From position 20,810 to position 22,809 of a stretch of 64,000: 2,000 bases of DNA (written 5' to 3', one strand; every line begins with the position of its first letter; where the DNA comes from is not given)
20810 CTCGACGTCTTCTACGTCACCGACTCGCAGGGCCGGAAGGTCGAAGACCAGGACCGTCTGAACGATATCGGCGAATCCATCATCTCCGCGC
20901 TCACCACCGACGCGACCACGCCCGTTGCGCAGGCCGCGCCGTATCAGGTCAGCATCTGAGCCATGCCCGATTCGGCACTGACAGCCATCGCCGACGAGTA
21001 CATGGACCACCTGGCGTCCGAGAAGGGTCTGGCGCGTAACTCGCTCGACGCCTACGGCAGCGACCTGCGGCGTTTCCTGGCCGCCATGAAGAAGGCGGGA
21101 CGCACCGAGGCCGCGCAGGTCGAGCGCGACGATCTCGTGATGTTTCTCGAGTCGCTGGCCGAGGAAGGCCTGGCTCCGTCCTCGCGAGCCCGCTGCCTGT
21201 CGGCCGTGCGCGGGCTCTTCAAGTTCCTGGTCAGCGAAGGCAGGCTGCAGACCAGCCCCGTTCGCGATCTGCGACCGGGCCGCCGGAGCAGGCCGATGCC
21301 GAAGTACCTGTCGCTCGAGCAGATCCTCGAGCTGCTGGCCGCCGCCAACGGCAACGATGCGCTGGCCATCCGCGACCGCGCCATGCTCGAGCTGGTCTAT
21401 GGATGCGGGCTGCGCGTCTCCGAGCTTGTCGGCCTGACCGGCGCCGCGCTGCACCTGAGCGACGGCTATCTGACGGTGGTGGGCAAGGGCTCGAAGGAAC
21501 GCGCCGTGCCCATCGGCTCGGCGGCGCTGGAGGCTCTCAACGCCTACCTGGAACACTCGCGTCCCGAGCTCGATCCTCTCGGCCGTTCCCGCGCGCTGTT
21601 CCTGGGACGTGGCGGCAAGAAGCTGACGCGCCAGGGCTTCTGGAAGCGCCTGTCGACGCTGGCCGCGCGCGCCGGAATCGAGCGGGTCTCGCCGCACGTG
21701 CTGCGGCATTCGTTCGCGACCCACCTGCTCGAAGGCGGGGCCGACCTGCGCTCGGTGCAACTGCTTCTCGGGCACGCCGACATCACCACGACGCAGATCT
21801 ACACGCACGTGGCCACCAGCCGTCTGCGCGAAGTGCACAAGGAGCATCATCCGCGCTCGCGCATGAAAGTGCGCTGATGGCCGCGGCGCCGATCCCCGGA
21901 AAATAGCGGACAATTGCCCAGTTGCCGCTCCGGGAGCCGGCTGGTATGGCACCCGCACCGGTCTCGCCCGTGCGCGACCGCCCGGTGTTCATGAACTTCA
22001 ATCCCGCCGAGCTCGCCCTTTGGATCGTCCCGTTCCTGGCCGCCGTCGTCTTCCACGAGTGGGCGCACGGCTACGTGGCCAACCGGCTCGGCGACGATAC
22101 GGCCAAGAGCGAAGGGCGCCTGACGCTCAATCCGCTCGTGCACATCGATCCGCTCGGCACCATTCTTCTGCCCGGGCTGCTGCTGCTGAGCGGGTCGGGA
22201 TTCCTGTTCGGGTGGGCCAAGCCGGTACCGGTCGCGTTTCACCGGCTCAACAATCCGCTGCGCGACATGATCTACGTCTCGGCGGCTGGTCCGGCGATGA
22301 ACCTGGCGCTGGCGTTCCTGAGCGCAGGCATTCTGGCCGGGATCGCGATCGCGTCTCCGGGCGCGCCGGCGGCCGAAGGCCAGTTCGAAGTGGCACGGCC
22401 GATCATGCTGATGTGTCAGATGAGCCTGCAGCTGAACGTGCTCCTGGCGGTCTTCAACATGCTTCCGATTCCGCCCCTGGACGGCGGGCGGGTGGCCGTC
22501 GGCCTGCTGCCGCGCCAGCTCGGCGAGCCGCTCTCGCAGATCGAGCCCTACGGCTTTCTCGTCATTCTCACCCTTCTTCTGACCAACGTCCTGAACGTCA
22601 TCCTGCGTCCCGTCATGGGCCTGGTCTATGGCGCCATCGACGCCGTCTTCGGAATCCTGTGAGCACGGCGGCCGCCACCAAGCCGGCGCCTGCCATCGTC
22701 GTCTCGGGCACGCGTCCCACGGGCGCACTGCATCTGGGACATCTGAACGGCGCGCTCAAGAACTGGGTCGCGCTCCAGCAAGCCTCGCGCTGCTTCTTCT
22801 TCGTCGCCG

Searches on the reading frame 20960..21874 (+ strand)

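Call 87: search_protein_families(library=pfam, proteins=[window:20960-21874:+], max_evalue=0.00001)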
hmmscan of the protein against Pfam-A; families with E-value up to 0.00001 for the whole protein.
window:20960-21874:+ (305 aa): 3 families
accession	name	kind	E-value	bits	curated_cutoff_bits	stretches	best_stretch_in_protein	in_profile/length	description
PF00589.27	Phage_integrase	-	1.1e-48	165.7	27.1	1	116-286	2-170/172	Phage integrase family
PF02899.23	Phage_int_SAM_1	-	2.2e-21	76.4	22.3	1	12-94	2-83/83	Phage integrase, N-terminal SAM-like domain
PF13495.12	Phage_int_SAM_4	-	4.6e-06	27.4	27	0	16-91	7-79/85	Phage integrase, N-terminal SAM-like domain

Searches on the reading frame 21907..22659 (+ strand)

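Call 87: search_protein_families(library=pfam, proteins=[window:21907-22659:+], max_evalue=0.00001)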
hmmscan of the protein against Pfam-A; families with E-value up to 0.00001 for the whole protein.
window:21907-22659:+ (251 aa): 1 family
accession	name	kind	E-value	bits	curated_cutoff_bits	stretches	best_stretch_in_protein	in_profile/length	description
PF02163.28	Peptidase_M50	-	6.1e-14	52.3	27.2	1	40-213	3-207/221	Peptidase family M50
